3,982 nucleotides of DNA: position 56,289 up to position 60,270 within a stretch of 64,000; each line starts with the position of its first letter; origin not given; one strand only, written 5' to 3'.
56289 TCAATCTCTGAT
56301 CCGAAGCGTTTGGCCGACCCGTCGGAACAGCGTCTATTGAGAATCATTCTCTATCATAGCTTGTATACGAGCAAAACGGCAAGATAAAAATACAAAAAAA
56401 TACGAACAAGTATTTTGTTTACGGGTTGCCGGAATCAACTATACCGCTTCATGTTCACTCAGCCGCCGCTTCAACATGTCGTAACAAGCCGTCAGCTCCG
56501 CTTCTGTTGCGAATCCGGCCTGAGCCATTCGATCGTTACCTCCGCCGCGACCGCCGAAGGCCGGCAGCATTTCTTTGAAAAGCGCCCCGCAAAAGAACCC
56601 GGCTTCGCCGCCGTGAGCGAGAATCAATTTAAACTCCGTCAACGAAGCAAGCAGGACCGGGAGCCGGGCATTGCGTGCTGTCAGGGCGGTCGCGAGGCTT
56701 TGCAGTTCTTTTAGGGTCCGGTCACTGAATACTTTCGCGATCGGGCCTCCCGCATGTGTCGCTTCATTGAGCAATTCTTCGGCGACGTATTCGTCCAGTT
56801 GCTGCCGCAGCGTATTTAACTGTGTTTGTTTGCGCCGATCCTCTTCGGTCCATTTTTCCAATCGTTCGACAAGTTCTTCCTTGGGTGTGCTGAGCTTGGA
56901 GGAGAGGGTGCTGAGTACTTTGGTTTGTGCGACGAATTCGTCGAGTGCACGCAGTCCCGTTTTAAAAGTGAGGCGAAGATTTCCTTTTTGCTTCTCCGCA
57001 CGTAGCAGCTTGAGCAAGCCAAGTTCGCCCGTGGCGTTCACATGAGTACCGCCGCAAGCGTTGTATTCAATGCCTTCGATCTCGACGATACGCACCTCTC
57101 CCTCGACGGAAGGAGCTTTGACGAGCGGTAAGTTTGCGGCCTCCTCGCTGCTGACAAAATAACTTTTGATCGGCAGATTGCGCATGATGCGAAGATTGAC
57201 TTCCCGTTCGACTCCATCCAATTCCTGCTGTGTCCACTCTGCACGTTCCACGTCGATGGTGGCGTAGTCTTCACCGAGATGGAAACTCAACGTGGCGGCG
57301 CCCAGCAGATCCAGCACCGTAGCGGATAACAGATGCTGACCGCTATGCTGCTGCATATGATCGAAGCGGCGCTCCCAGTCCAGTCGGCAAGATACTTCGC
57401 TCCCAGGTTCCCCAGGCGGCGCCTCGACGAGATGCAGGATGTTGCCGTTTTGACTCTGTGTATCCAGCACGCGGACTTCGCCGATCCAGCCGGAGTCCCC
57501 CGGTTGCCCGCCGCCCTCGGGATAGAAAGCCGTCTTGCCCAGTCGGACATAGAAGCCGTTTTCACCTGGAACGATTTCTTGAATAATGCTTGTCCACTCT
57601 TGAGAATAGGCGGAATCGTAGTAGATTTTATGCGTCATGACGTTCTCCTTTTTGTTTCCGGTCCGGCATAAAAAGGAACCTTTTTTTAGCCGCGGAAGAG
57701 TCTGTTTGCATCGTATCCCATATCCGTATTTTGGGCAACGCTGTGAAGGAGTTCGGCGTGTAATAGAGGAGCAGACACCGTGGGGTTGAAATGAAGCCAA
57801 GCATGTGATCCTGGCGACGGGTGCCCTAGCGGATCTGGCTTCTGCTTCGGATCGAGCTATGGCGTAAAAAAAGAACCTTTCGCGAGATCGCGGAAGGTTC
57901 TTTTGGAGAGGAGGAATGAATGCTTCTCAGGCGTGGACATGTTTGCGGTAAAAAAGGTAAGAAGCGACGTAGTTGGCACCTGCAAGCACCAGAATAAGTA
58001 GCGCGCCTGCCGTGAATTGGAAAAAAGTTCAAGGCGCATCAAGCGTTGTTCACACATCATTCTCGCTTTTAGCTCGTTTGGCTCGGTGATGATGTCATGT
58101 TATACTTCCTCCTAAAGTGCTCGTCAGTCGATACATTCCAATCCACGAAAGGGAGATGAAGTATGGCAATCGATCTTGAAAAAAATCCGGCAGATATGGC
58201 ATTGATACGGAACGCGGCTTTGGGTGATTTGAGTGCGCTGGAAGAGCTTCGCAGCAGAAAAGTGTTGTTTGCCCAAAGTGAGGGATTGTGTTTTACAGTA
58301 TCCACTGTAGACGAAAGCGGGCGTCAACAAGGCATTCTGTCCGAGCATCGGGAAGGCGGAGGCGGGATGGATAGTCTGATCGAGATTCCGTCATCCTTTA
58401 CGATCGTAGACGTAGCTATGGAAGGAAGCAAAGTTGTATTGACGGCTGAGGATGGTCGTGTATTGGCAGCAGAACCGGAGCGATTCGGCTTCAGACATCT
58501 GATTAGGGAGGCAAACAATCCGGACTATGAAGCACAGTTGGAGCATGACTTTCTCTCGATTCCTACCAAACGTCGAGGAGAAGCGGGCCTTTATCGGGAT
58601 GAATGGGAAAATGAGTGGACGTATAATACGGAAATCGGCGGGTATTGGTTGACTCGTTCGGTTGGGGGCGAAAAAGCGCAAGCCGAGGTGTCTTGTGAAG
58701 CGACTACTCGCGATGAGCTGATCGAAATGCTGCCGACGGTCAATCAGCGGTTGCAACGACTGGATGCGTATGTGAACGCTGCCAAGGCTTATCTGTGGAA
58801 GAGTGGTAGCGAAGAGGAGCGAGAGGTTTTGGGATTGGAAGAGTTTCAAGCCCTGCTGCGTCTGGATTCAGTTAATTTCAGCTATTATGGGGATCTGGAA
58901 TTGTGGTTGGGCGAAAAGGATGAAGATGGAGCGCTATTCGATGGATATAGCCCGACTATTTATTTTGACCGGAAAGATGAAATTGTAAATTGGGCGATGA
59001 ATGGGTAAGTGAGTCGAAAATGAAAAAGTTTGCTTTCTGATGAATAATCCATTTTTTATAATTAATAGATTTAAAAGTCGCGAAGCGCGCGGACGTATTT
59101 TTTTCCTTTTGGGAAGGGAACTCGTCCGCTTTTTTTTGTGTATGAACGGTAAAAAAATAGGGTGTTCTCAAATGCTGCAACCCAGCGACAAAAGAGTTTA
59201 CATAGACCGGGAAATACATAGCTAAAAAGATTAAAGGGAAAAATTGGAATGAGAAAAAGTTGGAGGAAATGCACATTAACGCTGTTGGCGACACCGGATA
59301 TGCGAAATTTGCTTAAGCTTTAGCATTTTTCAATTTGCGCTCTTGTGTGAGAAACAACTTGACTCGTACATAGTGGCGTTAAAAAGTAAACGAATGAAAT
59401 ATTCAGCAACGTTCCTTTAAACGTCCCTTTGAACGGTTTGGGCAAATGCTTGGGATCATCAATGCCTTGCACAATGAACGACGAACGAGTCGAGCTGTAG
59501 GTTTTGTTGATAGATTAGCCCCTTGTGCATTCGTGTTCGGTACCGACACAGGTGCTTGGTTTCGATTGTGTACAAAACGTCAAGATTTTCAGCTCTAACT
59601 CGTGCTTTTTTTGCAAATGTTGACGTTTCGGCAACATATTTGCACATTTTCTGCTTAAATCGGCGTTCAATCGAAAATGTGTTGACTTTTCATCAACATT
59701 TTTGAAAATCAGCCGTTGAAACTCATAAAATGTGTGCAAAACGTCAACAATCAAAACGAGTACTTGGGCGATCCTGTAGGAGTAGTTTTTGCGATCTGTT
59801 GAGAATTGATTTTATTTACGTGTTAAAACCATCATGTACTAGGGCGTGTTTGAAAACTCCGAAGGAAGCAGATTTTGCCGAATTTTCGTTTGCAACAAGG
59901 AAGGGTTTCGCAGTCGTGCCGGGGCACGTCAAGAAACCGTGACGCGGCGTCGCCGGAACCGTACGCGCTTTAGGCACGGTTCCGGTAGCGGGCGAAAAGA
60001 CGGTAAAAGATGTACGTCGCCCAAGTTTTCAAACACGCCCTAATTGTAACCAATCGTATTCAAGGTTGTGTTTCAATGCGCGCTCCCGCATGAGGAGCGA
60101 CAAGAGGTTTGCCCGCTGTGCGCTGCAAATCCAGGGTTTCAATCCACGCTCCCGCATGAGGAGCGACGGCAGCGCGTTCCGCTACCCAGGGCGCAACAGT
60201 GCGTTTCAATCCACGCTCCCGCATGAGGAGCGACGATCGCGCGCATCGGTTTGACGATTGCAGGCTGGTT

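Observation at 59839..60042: New MITE-like family with ~19-bp TIRs flanked by TA; two copies, one abutting the CRISPR array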

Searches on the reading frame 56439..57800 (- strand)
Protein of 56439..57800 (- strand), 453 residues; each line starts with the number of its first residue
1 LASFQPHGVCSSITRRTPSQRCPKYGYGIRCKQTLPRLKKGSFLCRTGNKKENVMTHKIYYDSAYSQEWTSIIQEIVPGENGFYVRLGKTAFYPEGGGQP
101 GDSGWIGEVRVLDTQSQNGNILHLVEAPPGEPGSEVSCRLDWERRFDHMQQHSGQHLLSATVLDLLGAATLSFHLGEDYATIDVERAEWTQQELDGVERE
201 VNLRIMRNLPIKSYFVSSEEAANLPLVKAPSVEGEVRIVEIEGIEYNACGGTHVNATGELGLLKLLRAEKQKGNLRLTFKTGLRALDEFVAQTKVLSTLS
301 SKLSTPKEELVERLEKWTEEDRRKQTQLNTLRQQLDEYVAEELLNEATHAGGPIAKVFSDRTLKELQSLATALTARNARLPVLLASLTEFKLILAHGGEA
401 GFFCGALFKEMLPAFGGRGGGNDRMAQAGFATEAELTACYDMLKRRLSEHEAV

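Call 17: search_protein_families(library=pfam, proteins=[window:56439-57800:-])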
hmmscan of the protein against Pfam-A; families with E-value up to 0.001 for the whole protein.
window:56439-57800:- (453 aa): 2 families
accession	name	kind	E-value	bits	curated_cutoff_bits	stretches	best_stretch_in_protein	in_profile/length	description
PF07973.19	tRNA_SAD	-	1.9e-11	44.2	24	1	236-277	1-43/44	Threonyl and Alanyl tRNA synthetase second additional domain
PF01411.24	tRNA-synt_2c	-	9e-09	34.8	30.3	1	72-144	475-552/552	tRNA synthetases class II (A)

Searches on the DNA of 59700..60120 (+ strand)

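Call 15: search_rna_families(source=window, start=59700, end=60120, threshold=evalue, max_evalue=10)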
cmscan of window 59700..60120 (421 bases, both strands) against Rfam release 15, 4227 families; matches with E-value up to 10: 0.
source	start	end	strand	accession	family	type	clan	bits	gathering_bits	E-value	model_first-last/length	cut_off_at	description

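Call 31: search_dna_similar(query=window:59835-60047:+, collection=plasmids, mode=distant, max_evalue=1, max_rows=30)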
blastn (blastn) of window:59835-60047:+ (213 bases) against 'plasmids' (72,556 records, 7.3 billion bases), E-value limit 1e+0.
Records with a match: 3; places in all: 3; records where one place covers at least 80% of the query: 0.
Best place of each record, by identity: >=99% 1; 80-90% 1; 60-80% 1.
By first word of the organism name: Paenibacillus 1; Rhizobium 1; Burkholderia 1.
By predicted mobility (MOB-suite, as given by PLSDB): non-mobilizable 2; conjugative 1.
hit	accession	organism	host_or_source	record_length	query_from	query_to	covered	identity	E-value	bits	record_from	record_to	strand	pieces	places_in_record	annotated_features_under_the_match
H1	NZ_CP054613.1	Paenibacillus cellulosilyticus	cell culture,soil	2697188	6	102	46%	73.5%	8e-6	57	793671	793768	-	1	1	none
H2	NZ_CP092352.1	Rhizobium sp. C104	Cell culture,nodule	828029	80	119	19%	87.5%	5e-2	45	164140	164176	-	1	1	none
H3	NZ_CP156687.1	Burkholderia stagnalis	Bacterial cells,soils collected in ...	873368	105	127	11%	100.0%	2e-1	43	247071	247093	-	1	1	ATP-binding cassette domain-containing protein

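Call 32: search_dna_similar(query=window:59835-60047:+, collection=phages, mode=distant, max_evalue=1, max_rows=20)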
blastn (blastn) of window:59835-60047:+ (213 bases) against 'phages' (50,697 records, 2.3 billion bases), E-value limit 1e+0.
No match.
